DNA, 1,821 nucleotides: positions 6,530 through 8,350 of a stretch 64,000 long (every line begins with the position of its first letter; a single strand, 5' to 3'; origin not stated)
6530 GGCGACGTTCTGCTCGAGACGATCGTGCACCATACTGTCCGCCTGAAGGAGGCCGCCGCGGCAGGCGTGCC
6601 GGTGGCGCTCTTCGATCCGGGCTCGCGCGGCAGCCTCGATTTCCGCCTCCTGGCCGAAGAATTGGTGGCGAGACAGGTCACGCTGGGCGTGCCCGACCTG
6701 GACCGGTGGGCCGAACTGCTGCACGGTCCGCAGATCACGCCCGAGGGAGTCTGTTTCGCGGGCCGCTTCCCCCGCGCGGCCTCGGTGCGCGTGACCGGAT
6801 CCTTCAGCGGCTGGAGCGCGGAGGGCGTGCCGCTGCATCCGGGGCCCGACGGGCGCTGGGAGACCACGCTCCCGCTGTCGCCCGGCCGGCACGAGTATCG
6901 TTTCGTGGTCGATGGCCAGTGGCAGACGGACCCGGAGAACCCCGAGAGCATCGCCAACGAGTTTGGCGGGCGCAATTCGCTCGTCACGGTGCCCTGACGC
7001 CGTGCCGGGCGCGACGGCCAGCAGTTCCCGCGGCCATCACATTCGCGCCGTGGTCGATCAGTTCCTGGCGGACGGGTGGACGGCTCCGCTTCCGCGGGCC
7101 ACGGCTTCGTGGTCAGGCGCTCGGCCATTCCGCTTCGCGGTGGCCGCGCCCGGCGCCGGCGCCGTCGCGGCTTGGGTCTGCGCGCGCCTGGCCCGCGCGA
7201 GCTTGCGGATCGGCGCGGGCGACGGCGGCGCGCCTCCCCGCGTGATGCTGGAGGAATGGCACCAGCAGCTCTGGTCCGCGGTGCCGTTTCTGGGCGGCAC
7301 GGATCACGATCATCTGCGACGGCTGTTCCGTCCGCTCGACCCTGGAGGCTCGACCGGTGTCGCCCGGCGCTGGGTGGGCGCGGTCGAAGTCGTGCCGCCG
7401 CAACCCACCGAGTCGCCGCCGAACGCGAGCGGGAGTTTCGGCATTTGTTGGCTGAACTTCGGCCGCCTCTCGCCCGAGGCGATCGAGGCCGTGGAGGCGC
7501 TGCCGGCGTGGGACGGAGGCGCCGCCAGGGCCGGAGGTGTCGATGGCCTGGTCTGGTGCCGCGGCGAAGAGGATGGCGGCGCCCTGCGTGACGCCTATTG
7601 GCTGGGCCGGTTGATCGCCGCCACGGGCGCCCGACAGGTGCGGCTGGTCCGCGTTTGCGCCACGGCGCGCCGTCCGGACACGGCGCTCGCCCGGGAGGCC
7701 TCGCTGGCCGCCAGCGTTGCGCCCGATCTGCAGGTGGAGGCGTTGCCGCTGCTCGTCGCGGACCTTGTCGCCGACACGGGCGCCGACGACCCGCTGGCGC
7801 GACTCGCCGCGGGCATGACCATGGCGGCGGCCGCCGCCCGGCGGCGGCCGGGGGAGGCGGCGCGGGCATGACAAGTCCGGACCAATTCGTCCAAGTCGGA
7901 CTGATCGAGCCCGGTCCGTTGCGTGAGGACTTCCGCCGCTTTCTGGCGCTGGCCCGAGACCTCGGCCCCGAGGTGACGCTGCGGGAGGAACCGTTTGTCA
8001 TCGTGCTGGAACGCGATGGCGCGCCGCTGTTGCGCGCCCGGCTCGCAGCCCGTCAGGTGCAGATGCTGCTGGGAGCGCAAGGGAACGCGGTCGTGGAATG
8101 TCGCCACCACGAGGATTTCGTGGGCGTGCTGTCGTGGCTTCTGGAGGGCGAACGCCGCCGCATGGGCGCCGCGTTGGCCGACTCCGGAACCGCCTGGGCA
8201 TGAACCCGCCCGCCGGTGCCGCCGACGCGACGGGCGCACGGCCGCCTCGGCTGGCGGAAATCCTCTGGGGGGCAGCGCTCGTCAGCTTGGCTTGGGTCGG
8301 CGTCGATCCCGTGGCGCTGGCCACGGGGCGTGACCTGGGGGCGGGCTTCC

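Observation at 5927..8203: ParA/MinD-type positioning ATPase fused to a glycogen-binding CBM48 domain, followed by two coupled unknown ORFs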

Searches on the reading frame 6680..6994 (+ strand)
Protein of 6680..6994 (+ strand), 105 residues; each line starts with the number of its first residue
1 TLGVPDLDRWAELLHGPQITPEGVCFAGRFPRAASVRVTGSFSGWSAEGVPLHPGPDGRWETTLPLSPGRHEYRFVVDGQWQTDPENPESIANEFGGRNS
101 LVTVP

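Call 16: search_solved_structures(query=window:6680-6994:+, max_evalue=1, show_alignments=4)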
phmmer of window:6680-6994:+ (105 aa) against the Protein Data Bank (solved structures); distinct sequences matched with E-value up to 1: 35.
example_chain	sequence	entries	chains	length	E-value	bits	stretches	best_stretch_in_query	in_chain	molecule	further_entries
4y0g_A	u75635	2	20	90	8.4e-09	38.9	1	35-104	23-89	5'-AMP-activated protein kinase subunit beta-2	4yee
2f15_A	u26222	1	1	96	1.1e-08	38.5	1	35-104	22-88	5'-AMP-activated protein kinase, beta-2 subunit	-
2lu3_A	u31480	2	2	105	1.3e-08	38.2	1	35-104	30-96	5'-AMP-activated protein kinase subunit beta-2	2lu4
4yef_A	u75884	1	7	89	4e-08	36.7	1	35-104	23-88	5'-AMP-activated protein kinase subunit beta-1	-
4rer_B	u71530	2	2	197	5.3e-08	36.3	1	35-104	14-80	5'-AMP-activated protein kinase subunit beta-2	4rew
1z0m_A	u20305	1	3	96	5.3e-08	36.3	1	35-104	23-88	5'-AMP-activated protein kinase, beta-1 subunit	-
7jhg_B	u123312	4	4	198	5.7e-08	36.2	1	35-104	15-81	5'-AMP-activated protein kinase subunit beta-2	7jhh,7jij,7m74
6b2e_B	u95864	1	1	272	7.7e-08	35.8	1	35-104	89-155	5'-AMP-activated protein kinase subunit beta-2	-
1z0n_A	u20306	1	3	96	9e-08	35.6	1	35-104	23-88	5'-AMP-activated protein kinase, beta-1 subunit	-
5ot1_A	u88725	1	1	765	1.5e-07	34.8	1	34-86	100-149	Pullulanase type II, GH13 family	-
6e4t_B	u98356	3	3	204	2.8e-07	34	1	35-104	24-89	5'-AMP-activated protein kinase subunit beta-1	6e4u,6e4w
4qfg_B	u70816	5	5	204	3.2e-07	33.8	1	35-104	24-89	5'-AMP-activated protein kinase subunit beta-1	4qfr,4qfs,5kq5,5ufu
5t5t_B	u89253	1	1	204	4.3e-07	33.4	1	35-104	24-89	5'-AMP-activated protein kinase subunit beta-1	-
6c9f_B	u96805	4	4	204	4.3e-07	33.4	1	35-104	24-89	5'-AMP-activated protein kinase subunit beta-1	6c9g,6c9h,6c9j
4zhx_B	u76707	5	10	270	5.6e-07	33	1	35-104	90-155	5'-AMP-activated protein kinase subunit beta-1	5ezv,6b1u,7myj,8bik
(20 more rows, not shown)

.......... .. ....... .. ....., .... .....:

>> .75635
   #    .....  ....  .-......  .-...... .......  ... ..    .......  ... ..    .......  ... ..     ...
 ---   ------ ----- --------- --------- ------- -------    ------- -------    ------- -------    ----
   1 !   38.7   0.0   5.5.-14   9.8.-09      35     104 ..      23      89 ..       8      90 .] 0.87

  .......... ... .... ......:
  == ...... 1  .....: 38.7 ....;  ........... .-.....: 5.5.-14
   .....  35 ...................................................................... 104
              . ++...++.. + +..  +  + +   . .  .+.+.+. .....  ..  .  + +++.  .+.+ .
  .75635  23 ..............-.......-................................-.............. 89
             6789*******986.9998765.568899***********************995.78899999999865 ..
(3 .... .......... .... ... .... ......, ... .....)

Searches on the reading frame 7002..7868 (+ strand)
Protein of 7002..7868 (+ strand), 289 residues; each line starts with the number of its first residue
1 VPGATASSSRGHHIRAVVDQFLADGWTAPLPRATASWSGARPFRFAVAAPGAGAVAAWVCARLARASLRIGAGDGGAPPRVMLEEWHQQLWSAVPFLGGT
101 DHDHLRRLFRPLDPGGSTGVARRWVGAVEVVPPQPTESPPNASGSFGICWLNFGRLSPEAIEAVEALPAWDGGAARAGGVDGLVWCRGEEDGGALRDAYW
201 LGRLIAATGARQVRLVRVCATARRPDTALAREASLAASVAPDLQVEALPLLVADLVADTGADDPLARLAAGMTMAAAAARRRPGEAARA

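Call 5: search_protein_families(library=pfam, proteins=[window:7002-7868:+], max_evalue=0.01)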
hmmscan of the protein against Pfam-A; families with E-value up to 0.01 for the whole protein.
window:7002-7868:+ (289 aa): 0 families

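Call 6: search_protein_families(library=ncbifam, proteins=[window:7002-7868:+], max_evalue=0.01)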
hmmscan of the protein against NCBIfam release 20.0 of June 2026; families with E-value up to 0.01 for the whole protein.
window:7002-7868:+ (289 aa): 0 families

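Call 25: find_homologous_proteins(query=window:7002-7868:+, max_evalue=0.001)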
Query window:7002-7868:+ (289 aa): 2 proteins with E <= 0.001 among 8000 candidates.
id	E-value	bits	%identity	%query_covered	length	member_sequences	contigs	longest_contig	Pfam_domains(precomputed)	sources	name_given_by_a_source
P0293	2.3e-183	626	100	100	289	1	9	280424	-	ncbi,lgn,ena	-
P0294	3.9e-65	238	50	92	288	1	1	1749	-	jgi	-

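Call 59: predict_structure(alignment_id=A4)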
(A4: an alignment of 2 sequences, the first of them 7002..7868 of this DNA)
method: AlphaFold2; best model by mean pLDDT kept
length: 289 residues; sequences in the alignment: 2
mean_pLDDT: 35.0   pTM: 0.28
mean pLDDT of the five models: 35.0, 34.5, 33.1, 32.3, 30.3
residues with pLDDT >= 90: 0; 70-90: 0; 50-70: 19; < 50: 270
segments of 3 or more residues with pLDDT < 50: 1-211, 217-227, 248-289
pLDDT, mean of each block of 10 residues (from residue 1): 27 34 28 25 33 39 38 34 31 27 31 27 30 30 27 30 32 29 41 39 42 48 46 52 50 33 39 40 32
secondary structure, 60 per line:
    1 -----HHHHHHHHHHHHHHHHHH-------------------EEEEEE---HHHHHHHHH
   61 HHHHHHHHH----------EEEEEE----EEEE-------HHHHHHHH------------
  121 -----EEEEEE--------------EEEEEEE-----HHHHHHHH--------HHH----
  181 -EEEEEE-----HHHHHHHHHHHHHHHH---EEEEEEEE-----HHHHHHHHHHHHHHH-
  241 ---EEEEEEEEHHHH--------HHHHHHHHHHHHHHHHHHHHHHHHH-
elements in order: H6-23 E43-48 H52-69 E80-85 E90-93 H101-108 E126-131 E146-152 H158-165 E182-187 H193-208 E212-219 H225-239 E244-251 H252-255 H264-288

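Call 104: search_protein_families(library=padloc, proteins=[window:7002-7868:+], max_evalue=0.01)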
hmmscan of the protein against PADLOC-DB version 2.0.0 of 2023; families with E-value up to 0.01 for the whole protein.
window:7002-7868:+ (289 aa): 0 families

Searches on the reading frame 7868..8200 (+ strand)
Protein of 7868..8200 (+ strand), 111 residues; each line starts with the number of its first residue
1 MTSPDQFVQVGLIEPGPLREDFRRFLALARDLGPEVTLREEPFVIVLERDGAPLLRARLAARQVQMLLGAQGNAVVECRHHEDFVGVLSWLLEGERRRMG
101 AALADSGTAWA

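Call 5: search_protein_families(library=pfam, proteins=[window:7868-8200:+], max_evalue=0.01)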
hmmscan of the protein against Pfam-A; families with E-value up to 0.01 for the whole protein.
window:7868-8200:+ (111 aa): 0 families

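Call 6: search_protein_families(library=ncbifam, proteins=[window:7868-8200:+], max_evalue=0.01)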
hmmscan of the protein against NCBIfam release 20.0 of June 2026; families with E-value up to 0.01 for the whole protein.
window:7868-8200:+ (111 aa): 0 families

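Call 29: search_protein_families(library=pfam, proteins=[window:7868-8200:+], max_evalue=1)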
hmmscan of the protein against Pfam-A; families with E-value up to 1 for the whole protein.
window:7868-8200:+ (111 aa): 0 families

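Call 54: find_homologous_proteins(query=window:7868-8200:+, max_evalue=0.001)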
Query window:7868-8200:+ (111 aa): 6 proteins with E <= 0.001 among 193 candidates.
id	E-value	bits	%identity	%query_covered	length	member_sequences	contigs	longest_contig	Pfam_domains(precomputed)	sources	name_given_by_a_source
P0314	2.9e-66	238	100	100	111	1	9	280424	-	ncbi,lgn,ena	-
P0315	2.0e-25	107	57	89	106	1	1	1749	-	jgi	-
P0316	1.1e-18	85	50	93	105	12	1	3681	-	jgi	-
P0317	4.8e-17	80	50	93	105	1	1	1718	-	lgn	-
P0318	6.1e-17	79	52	77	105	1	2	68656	-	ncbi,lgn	-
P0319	7.3e-16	76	51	93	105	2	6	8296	-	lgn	-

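Call 83: predict_structure(alignment_id=A5)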
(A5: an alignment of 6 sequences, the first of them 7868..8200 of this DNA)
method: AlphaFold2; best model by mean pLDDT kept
length: 111 residues; sequences in the alignment: 6
mean_pLDDT: 67.7   pTM: 0.54
mean pLDDT of the five models: 67.7, 66.5, 65.1, 63.7, 63.0
residues with pLDDT >= 90: 0; 70-90: 69; 50-70: 24; < 50: 18
segments of 3 or more residues with pLDDT < 50: 1-12, 106-111
pLDDT, mean of each block of 10 residues (from residue 1): 35 55 73 77 81 82 76 75 74 72 47 34
secondary structure, 60 per line:
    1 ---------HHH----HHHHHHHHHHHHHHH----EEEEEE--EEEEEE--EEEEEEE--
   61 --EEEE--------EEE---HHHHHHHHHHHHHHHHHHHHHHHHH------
elements in order: H17-31 E36-41 E44-49 E52-58 E63-66 E75-77 H81-105

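Call 85: fold_search(model_id=the predicted structure, library=pdb)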
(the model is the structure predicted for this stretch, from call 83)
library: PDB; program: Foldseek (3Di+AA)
matches with E <= 10: 924; with E <= 0.001: 0
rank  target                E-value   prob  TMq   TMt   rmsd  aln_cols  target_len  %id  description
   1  6oyc_A                2.3e-01  0.80  0.29  0.07   3.4        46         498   11  Glycosylation Associate Protein (Gap123) complex from Streptococcus agalactiae (released 2020-05-20)
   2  2od0_B                3.6e-01  0.47  0.38  0.41   6.6        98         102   11  The crystal structure of gene product VP1028 from Vibrio parahaemolyticus (released 2007-01-23)
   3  2od0_A                4.0e-01  0.41  0.37  0.39   6.6        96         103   11  The crystal structure of gene product VP1028 from Vibrio parahaemolyticus (released 2007-01-23)
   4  8wo9_A                4.6e-01  0.23  0.27  0.13  10.4        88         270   12  Duck major histocompatibility complex class-1 02JD-IMFSNKMAR (released 2024-10-09)
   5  3rdt_C                4.9e-01  0.21  0.26  0.18  11.0        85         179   13  Crystal Structure of 809.B5 TCR complexed with MHC Class II I-Ab/3k peptide (released 2011-12-07)
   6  5vaf_A                5.2e-01  0.60  0.28  0.07   3.4        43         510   14  Crystal structure of accessory secretion protein 1 (released 2018-02-21)
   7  4jpd                  5.2e-01  0.33  0.36  0.36   9.8        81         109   14  The structure of CyaY from Burkholderia cenocepacia (released 2013-03-27)
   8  6blr_A                6.2e-01  0.18  0.26  0.17  10.9        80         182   16  Crystal Structure of IAg7 in complex with insulin mimotope p8E9E6SS (released 2017-12-20)
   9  1lk9_A                6.2e-01  0.09  0.20  0.07   9.5        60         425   17  The Three-dimensional Structure of Alliinase from Garlic (released 2002-12-11)
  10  1lk9_B                6.2e-01  0.09  0.20  0.07   9.5        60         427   17  The Three-dimensional Structure of Alliinase from Garlic (released 2002-12-11)
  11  5vae_A                6.6e-01  0.57  0.28  0.07   3.4        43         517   14  Crystal structure of accessory secretion protein 1 and 3 (released 2018-02-21)
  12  5vae_E                6.6e-01  0.54  0.28  0.07   3.4        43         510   14  Crystal structure of accessory secretion protein 1 and 3 (released 2018-02-21)
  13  5vae_C                6.6e-01  0.54  0.29  0.07   3.3        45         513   11  Crystal structure of accessory secretion protein 1 and 3 (released 2018-02-21)
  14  6blq_A                6.6e-01  0.20  0.26  0.17  10.5        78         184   14  Crystal Structure of IAg7 in complex with insulin mimotope p8E9E (released 2017-12-20)
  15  4g42_A                6.6e-01  0.20  0.28  0.13  10.8        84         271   13  Structure of the Chicken MHC Class I Molecule BF2*0401 complexed to pepitde P8D (released 2012-11-21)
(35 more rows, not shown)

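Call 104: search_protein_families(library=padloc, proteins=[window:7868-8200:+], max_evalue=0.01)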
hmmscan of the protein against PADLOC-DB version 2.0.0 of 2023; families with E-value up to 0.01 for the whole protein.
window:7868-8200:+ (111 aa): 0 families
